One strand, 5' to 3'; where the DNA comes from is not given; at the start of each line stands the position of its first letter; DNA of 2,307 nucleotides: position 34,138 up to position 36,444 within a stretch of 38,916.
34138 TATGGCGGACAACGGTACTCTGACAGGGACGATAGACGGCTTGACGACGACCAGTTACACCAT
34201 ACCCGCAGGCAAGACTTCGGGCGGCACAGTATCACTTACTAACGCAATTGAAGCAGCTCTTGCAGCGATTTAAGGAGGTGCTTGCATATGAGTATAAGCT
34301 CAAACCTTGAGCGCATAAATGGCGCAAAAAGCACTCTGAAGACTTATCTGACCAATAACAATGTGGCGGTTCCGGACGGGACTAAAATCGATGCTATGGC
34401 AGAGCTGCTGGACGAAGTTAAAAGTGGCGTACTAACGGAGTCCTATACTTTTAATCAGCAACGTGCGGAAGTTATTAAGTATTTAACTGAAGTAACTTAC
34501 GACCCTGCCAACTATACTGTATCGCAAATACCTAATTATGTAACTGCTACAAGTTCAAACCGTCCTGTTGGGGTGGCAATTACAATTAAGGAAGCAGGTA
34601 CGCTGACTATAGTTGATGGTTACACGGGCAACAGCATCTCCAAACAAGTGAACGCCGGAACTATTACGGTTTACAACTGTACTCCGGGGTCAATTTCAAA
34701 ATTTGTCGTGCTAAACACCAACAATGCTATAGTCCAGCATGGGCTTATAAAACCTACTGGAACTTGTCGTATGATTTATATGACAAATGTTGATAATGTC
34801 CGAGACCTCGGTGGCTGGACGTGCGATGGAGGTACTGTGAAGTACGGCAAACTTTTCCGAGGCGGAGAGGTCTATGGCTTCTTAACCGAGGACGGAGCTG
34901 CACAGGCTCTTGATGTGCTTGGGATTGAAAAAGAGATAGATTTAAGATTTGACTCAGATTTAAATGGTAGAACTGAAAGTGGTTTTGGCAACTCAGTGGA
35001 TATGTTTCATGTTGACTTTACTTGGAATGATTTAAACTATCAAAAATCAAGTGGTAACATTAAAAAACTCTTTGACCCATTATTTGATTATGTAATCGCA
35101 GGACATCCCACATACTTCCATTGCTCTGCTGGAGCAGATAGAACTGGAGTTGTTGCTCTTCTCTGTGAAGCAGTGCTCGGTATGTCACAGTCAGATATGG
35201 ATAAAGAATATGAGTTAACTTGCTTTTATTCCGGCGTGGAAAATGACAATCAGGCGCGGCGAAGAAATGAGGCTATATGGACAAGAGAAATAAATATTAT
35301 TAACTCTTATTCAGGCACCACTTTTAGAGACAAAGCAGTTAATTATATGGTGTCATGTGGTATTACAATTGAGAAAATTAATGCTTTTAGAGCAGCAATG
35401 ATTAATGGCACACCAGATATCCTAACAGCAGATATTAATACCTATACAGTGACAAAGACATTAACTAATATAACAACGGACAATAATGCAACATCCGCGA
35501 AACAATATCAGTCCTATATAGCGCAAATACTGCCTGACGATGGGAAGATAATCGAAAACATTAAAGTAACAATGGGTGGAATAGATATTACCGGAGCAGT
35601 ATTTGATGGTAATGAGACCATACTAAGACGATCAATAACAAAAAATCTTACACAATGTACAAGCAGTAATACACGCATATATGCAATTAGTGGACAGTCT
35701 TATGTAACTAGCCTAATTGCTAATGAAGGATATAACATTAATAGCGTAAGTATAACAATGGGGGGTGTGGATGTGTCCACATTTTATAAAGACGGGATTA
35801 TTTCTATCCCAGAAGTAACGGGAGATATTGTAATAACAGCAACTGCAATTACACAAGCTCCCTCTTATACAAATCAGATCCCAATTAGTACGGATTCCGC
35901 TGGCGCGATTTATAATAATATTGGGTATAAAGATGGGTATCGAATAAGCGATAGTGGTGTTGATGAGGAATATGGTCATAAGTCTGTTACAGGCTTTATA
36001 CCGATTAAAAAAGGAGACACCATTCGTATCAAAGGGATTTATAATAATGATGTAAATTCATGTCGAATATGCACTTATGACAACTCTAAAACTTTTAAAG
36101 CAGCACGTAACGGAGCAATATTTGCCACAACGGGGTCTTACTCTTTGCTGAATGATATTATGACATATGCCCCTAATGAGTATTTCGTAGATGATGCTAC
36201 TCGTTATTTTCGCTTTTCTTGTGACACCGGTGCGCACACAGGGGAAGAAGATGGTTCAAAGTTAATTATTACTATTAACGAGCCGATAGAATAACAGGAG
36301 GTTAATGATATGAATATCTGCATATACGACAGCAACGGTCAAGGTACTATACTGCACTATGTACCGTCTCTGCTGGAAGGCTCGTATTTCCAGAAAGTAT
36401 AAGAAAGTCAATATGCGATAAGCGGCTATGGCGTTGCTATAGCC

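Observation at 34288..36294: Tail fibre carrying a CX5R protein-tyrosine-phosphatase-like domain on a freshly acquired low-GC cassette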

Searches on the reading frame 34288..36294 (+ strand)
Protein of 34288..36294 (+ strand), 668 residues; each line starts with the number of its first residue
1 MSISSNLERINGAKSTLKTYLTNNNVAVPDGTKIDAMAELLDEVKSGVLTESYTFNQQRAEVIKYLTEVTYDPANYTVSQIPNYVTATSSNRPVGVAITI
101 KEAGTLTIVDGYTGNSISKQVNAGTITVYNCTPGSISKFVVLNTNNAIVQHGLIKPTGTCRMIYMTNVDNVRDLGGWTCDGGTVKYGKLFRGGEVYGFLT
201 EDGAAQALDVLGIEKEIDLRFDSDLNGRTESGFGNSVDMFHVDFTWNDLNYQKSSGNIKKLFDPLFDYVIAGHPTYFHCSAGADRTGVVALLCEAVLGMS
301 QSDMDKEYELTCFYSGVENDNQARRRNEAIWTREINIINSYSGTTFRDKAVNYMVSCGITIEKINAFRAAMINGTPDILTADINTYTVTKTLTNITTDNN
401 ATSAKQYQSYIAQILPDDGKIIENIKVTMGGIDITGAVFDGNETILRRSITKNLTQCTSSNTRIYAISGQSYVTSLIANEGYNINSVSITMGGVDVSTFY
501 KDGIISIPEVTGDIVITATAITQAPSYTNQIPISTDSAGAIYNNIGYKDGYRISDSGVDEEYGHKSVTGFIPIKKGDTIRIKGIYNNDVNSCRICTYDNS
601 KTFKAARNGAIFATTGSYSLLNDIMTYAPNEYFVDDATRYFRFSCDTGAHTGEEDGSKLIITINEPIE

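Call 3: search_protein_families(library=pfam, proteins=[window:34288-36294:+], max_evalue=0.1)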
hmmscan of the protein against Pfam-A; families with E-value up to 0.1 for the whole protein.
window:34288-36294:+ (668 aa): 2 families
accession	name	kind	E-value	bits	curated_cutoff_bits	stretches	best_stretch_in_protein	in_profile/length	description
PF13350.11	Y_phosphatase3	-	1.5e-23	84.5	22.2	1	165-332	3-188/240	Tyrosine phosphatase family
PF00102.32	Y_phosphatase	-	0.00085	19.4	20.9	1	236-301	133-198/234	Protein-tyrosine phosphatase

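Call 4: search_protein_families(library=phrogs, proteins=[window:34288-36294:+], max_evalue=0.01)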
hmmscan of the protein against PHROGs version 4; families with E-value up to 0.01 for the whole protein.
window:34288-36294:+ (668 aa): 0 families

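Call 5: search_solved_structures(query=window:34288-36294:+, max_evalue=1, show_alignments=3)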
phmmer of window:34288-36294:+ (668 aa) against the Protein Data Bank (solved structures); distinct sequences matched with E-value up to 1: 5.
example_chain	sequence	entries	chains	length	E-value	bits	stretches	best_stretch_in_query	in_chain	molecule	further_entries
8dhi_A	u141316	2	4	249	9.2e-07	30.8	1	233-310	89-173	TYR_PHOSPHATASE_2 domain-containing protein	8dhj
1ywf_A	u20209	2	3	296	0.0047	18.6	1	264-301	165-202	PHOSPHOTYROSINE PROTEIN PHOSPHATASE PTPB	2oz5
2jjd_A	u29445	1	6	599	0.05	15.2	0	270-319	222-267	RECEPTOR-TYPE TYROSINE-PROTEIN PHOSPHATASE EPSILON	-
6uzt_A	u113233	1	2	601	0.36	12.4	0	271-293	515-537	Receptor-type tyrosine-protein phosphatase alpha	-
1wch_A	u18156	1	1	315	0.87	11.1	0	241-307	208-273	PROTEIN TYROSINE PHOSPHATASE, NON-RECEPTOR TYPE 13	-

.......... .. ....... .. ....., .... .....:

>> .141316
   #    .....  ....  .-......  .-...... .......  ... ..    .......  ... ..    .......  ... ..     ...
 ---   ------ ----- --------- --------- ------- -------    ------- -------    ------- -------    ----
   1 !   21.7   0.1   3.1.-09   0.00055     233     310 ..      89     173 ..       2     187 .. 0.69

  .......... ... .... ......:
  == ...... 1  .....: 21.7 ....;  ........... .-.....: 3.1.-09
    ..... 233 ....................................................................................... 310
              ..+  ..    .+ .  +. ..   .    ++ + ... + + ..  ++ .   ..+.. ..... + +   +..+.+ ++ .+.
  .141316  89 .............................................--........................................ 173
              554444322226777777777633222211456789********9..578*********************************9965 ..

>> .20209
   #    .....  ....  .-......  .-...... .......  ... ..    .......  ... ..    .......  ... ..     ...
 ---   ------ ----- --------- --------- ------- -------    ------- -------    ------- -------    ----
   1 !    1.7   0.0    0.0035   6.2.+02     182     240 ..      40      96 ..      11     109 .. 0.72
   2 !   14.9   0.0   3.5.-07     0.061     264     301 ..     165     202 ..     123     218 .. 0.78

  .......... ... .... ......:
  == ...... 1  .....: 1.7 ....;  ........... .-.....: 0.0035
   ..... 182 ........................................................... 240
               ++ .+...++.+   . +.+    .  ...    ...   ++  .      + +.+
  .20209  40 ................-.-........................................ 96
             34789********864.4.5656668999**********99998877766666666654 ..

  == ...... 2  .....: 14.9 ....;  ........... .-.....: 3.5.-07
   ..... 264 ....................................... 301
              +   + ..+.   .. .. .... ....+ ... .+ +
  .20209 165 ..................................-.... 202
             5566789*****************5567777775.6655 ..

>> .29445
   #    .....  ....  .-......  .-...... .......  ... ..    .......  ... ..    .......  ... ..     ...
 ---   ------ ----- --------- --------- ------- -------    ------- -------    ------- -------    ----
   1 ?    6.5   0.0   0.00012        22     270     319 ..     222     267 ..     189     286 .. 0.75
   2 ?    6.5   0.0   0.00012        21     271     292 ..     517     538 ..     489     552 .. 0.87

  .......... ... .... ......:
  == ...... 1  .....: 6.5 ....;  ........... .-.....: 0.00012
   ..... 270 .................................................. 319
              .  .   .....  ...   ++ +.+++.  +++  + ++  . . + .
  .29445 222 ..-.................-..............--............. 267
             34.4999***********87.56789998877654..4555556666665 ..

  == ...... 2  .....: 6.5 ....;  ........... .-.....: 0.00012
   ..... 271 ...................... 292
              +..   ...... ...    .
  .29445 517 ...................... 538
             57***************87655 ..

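Call 6: search_dna_similar(query=window:34288-36294:+, collection=phages, mode=protein, max_rows=30, max_evalue=0.001)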
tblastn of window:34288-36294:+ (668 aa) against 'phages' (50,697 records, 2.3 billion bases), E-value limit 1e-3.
Records with a match: 10; places in all: 10; records where one place covers at least 80% of the query: 0.
Best place of each record, by identity: <60% 10.
By first word of the organism name: Bacteriophage 5; Listeria 4; Enterococcus 1.
By host as written in the record: - 5; Listeria monocytogenes 4; Enterococcus faecalis 1.
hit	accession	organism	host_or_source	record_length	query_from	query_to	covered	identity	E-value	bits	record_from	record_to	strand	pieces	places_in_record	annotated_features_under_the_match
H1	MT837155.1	Bacteriophage sp.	human fecal samples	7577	356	600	37%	26.3%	2e-8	64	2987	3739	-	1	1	record has no annotation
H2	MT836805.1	Bacteriophage sp.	human fecal samples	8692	159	366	31%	27.4%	1e-6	58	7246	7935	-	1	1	record has no annotation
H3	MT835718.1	Bacteriophage sp.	human fecal samples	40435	125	308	28%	26.8%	7e-5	52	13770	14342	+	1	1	record has no annotation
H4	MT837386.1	Bacteriophage sp.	human fecal samples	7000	161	332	26%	25.2%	9e-7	58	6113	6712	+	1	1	record has no annotation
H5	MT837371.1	Bacteriophage sp.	human fecal samples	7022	160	314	23%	28.0%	2e-10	70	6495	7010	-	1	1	record has no annotation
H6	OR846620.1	Enterococcus phage Efs 1-1-1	Enterococcus faecalis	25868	165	330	25%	25.8%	3e-4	50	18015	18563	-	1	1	record has no annotation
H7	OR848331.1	Listeria phage LM 4-14-1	Listeria monocytogenes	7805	170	319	22%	25.6%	3e-4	50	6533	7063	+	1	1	record has no annotation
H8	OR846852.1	Listeria phage LM 4-11-1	Listeria monocytogenes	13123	170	319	22%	25.6%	3e-4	50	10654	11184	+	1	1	record has no annotation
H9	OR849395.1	Listeria phage LM 4-14-1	Listeria monocytogenes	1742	170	319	22%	25.6%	6e-4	49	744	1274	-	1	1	record has no annotation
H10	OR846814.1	Listeria phage LM 4-11-1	Listeria monocytogenes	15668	170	319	22%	25.6%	9e-4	49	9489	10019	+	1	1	record has no annotation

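Call 7: find_homologous_proteins(query=window:34288-36294:+)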
Query window:34288-36294:+ (668 aa): 2853 proteins with E <= 0.001 among 8000 candidates; the best 120 are listed.
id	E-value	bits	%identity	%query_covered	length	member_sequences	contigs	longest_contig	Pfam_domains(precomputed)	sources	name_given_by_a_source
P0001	0.0e+0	1489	100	100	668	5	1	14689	PF13350.12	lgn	-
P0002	0.0e+0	1312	88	100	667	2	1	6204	PF13350.12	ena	-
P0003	0.0e+0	1301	86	100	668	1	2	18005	PF13350.12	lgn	-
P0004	0.0e+0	1295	85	100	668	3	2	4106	PF13350.12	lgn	-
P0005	0.0e+0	1231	85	95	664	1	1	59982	PF13350.12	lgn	-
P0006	0.0e+0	1230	85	96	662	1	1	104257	PF13350.12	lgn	-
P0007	0.0e+0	1222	86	93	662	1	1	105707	PF13350.12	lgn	-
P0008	0.0e+0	1217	86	93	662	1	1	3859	PF13350.12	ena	-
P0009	0.0e+0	1216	86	93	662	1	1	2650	PF13350.12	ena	-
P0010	0.0e+0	1216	86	93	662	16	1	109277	PF13350.12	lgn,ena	-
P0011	0.0e+0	1216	86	93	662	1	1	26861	PF13350.12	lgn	-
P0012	0.0e+0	1212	86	93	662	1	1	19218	PF13350.12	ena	-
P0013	0.0e+0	1211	84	96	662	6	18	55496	PF13350.12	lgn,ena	-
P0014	0.0e+0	1210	86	93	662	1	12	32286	PF13350.12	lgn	-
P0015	0.0e+0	1210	84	96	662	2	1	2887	PF13350.12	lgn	-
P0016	0.0e+0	1207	84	95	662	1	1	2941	PF13350.12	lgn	-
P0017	0.0e+0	1204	85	93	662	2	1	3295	PF13350.12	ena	-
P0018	0.0e+0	1203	85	93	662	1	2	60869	PF13350.12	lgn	-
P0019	0.0e+0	1201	85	93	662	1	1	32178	PF13350.12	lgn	-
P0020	0.0e+0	1195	85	93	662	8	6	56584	PF13350.12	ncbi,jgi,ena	jgi:hypothetical protein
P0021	0.0e+0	1193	83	95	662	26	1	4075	PF13350.12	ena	-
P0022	0.0e+0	1176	82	95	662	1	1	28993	PF13350.12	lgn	-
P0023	1.1e-281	954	79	84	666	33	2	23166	PF13350.12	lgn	-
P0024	2.0e-279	947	71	93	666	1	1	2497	PF13350.12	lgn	-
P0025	2.7e-278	943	69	95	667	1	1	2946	PF13350.12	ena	-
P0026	9.5e-278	941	71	93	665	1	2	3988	PF13350.12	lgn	-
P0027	2.9e-277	939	77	84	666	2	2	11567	PF13350.12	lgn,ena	-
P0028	6.0e-277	938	69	95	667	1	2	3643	PF13350.12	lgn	-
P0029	7.8e-277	938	71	93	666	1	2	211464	PF13350.12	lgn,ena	-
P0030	9.9e-277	938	69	95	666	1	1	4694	PF13350.12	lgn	-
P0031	1.9e-276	937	79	80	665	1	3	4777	PF13350.12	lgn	-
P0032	5.8e-276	935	77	84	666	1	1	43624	PF13350.12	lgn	-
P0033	2.5e-275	933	68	95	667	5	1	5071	PF13350.12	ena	-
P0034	7.3e-274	928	69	93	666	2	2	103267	PF13350.12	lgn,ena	-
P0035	1.0e-273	928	70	93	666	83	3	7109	PF13350.12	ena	-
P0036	4.7e-272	922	69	95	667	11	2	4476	PF13350.12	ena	-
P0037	1.1e-269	914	68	95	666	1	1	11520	PF13350.12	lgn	-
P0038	2.8e-258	877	90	64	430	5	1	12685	PF13350.12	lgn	-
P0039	1.2e-253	861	68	86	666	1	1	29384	PF13350.12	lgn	-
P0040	5.2e-253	859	67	86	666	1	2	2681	PF13350.12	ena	-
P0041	5.9e-253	859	65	93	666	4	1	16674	PF13350.12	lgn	-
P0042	2.3e-252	857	83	68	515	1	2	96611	PF13350.12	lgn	-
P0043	6.3e-252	856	67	86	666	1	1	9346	PF13350.12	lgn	-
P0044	9.5e-251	852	67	86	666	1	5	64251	PF13350.12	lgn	-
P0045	1.5e-250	851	66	88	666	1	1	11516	PF13350.12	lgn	-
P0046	1.7e-250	851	67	86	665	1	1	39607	PF13350.12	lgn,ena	-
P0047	2.0e-250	851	68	68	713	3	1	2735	PF13350.12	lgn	-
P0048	3.2e-250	850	67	86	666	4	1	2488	PF13350.12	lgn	-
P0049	4.1e-250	850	64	90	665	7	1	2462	PF13350.12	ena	-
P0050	7.1e-250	849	62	95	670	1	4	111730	PF13350.12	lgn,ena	-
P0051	8.2e-250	849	63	95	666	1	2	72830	PF13350.12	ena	-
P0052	1.5e-249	848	67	86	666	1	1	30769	PF13350.12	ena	-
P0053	1.7e-249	848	67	86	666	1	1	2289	PF13350.12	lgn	-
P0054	7.1e-249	846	66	86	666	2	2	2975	PF13350.12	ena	-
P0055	9.2e-249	845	81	69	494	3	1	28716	PF13350.12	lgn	-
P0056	9.3e-249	845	66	86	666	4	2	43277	PF13350.12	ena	-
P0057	1.2e-248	845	66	86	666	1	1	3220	PF13350.12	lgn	-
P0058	2.8e-248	844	66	86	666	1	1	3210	PF13350.12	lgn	-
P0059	5.3e-248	843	66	86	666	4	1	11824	PF13350.12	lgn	-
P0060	1.4e-247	841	66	86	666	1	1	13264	PF13350.12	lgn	-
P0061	1.6e-247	841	66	86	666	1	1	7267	PF13350.12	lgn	-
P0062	2.4e-247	841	64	93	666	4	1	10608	PF13350.12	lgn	-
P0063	1.4e-246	838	66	86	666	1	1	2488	PF13350.12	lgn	-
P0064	3.9e-246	837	63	90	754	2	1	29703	PF13350.12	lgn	-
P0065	1.6e-245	835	63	89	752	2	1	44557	PF13350.12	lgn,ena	-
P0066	2.7e-245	834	67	86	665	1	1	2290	PF13350.12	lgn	-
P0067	3.2e-245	834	64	86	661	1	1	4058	PF13350.12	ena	-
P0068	3.6e-245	833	67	86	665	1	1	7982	PF13350.12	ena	-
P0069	5.6e-245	833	64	86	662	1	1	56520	PF13350.12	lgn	-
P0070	9.8e-245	832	67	86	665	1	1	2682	PF13350.12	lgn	-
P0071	2.1e-242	824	64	86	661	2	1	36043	PF13350.12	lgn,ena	-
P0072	8.9e-242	822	64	89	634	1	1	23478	PF13350.12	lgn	-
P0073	1.4e-241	822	64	86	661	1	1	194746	PF13350.12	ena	-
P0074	5.4e-241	820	62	93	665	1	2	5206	PF13350.12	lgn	-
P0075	5.7e-241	819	64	86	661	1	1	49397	PF13350.12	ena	-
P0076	6.2e-241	819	67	83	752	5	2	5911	PF13350.12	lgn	-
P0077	7.0e-241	819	64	86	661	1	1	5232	PF13350.12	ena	-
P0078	1.5e-240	818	64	86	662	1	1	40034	PF13350.12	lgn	-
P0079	1.6e-240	818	58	98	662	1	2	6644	PF13350.12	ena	-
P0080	2.1e-240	818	60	95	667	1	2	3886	PF13350.12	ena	-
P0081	3.1e-240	817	63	86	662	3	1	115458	PF13350.12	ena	-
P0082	3.1e-240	817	60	95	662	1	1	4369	PF13350.12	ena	-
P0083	4.4e-240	817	67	83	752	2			PF13350.12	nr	nr:MAG TPA: tyrosine phosphatase family protein [Caudoviricetes sp.]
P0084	5.1e-240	816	60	94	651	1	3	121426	PF13350.12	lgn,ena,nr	nr:MAG TPA: tyrosine phosphatase family protein [Bacteriophage sp.]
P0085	9.0e-240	816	63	86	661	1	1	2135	PF13350.12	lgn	-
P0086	1.3e-239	815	63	86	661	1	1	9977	PF13350.12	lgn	-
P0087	1.8e-239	815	60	94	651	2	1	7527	PF13350.12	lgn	-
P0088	1.8e-239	814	63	89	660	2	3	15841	PF13350.12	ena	-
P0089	1.9e-239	814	63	86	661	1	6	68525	PF13350.12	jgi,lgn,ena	jgi:protein-tyrosine phosphatase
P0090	1.9e-239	814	60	94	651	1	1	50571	PF13350.12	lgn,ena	-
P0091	2.3e-239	814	60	94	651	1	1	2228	PF13350.12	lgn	-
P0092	3.3e-239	814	65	85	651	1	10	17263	PF13350.12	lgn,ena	-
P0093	3.4e-239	814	65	85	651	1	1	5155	PF13350.12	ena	-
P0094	4.5e-239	813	62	93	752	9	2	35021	PF13350.12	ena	-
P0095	4.6e-239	813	60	94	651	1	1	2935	PF13350.12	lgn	-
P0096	5.5e-239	813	63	89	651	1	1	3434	PF13350.12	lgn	-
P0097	5.8e-239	813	59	94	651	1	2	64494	PF13350.12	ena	-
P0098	6.0e-239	813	65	85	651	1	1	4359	PF13350.12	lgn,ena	-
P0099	7.2e-239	813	59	94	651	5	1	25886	PF13350.12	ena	-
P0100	7.5e-239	812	64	86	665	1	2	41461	PF13350.12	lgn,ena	-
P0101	8.6e-239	812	59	94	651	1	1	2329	PF13350.12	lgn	-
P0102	9.1e-239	812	65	85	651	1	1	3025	PF13350.12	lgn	-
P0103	9.9e-239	812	60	94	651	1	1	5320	PF13350.12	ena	-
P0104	1.7e-238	811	65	85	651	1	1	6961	PF13350.12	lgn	-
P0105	2.4e-238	811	64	86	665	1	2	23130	PF13350.12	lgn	-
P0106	3.4e-238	810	65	85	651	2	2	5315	PF13350.12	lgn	-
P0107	3.8e-238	810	60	94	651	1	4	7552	PF13350.12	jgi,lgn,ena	-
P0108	3.9e-238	810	63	86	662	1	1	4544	PF13350.12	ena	-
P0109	3.9e-238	810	64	85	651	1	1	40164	PF13350.12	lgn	-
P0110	6.1e-238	809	60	94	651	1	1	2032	PF13350.12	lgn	-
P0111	6.6e-238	809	59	95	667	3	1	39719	PF13350.12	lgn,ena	-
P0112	7.6e-238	809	65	85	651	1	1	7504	PF13350.12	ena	-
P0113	1.1e-237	809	60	94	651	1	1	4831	PF13350.12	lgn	-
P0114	1.3e-237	808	65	85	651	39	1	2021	PF13350.12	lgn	-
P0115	1.4e-237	808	63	86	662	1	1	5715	PF13350.12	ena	-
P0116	1.6e-237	808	59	94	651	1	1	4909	PF13350.12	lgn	-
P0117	1.7e-237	808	60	94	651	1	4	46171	PF13350.12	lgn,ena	-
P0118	3.2e-237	807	60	95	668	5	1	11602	PF13350.12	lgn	-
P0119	3.8e-237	807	65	85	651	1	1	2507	PF13350.12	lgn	-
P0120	4.5e-237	807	59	94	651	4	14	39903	PF13350.12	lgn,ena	-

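Call 20: search_protein_families(library=ncbifam, proteins=[window:34288-36291:+], max_evalue=0.01)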
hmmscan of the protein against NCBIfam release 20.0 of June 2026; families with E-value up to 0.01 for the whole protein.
window:34288-36291:+ (668 aa): 0 families

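Call 21: find_related_loci(query=A1, collection=genome_contigs, flank=8000)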
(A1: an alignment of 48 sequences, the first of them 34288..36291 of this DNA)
Query A1 (668 aa) in genome_contigs; peptide patterns used: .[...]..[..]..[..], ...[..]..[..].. (x = any residue, [..] = any of these).
156 stretches matched a pattern; 40 encode a relative of the query (tblastn E <= 1e-3); 39 distinct loci.
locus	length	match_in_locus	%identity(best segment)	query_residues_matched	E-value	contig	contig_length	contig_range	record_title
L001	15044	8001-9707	63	37-607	0e+0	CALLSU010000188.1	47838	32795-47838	MAG TPA_asm: uncultured Collinsella sp. isolate SRR2992894_bin.24_CONCOCT_v1.1_MAG genome assembly, contig: ERZ508799.56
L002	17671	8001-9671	44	1-573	1e-139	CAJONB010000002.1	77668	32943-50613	uncultured Ruminococcus sp. isolate Reindeer_2_mag_155 genome assembly, contig: scaffold_312, whole genome shotgun seque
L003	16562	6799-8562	42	52-667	2e-132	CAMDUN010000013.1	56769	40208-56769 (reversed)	MAG: uncultured Clostridia bacterium isolate SRR17382094_bin.40_metaWRAP_v1.3_MAG genome assembly, contig: ERZ10544646.3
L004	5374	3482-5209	43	50-668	4e-133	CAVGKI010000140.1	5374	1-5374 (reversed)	Butyricicoccaceae bacterium isolate H07675-L1_cleanbin_000055 genome assembly, contig: Spades_H07675-L1_contig_11459, wh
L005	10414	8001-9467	46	34-526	1e-130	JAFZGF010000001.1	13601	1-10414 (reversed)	MAG: Oscillospiraceae bacterium isolate RGIG7738 Water_buffalos_Rectum-4__c14, whole genome shotgun sequence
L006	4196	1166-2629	44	8-581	3e-103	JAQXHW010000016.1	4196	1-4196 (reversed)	MAG: Oscillospiraceae bacterium isolate SUG1209 k141_989881, whole genome shotgun sequence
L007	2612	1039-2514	44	37-583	4e-105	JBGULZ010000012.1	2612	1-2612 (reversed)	MAG: Ruminococcus sp. isolate ruminal_MAG_245 ruminal_MAG_245_contig_0012, whole genome shotgun sequence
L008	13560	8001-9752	42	34-667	2e-98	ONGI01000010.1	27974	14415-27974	uncultured Clostridiales bacterium isolate RUG277 genome assembly, contig: scaffold_832, whole genome shotgun sequence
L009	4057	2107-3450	40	51-531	1e-99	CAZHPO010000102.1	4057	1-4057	MAG TPA_asm: uncultured Oscillospiraceae bacterium isolate SRP350583_co1_480 genome assembly, contig: NODE_32562_length_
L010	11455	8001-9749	36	37-668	5e-96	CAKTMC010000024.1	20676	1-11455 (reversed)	MAG: uncultured Oscillospiraceae bacterium isolate REFINED_METABAT215_TOP10_CONTIGS_1500_ASSEMBLY_K77_MERGED__Hadza_MoBi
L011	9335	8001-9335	41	33-471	4e-94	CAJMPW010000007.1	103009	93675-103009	TPA_asm: uncultured bacterium isolate ERR1600716-bin.16 genome assembly, contig: NODE_279_length_103009_cov_105.282709,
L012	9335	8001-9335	41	33-471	2e-92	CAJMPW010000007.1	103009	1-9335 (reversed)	TPA_asm: uncultured bacterium isolate ERR1600716-bin.16 genome assembly, contig: NODE_279_length_103009_cov_105.282709,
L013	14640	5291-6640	38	51-533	2e-91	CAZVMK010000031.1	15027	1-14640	MAG TPA_asm: uncultured Oscillospiraceae bacterium isolate SRP225648_co1_152 genome assembly, contig: NODE_9938_length_1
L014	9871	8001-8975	49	51-383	3e-91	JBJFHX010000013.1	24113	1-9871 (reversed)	MAG: Ruminococcus sp. isolate PUUB25_bin.011 NODE_1211_length_24113_cov_6.706085, whole genome shotgun sequence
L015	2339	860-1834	50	51-383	3e-93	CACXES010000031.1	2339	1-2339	MAG: uncultured Ruminococcus sp. isolate RUG11189 genome assembly, contig: RUG11189_asm_31, whole genome shotgun sequenc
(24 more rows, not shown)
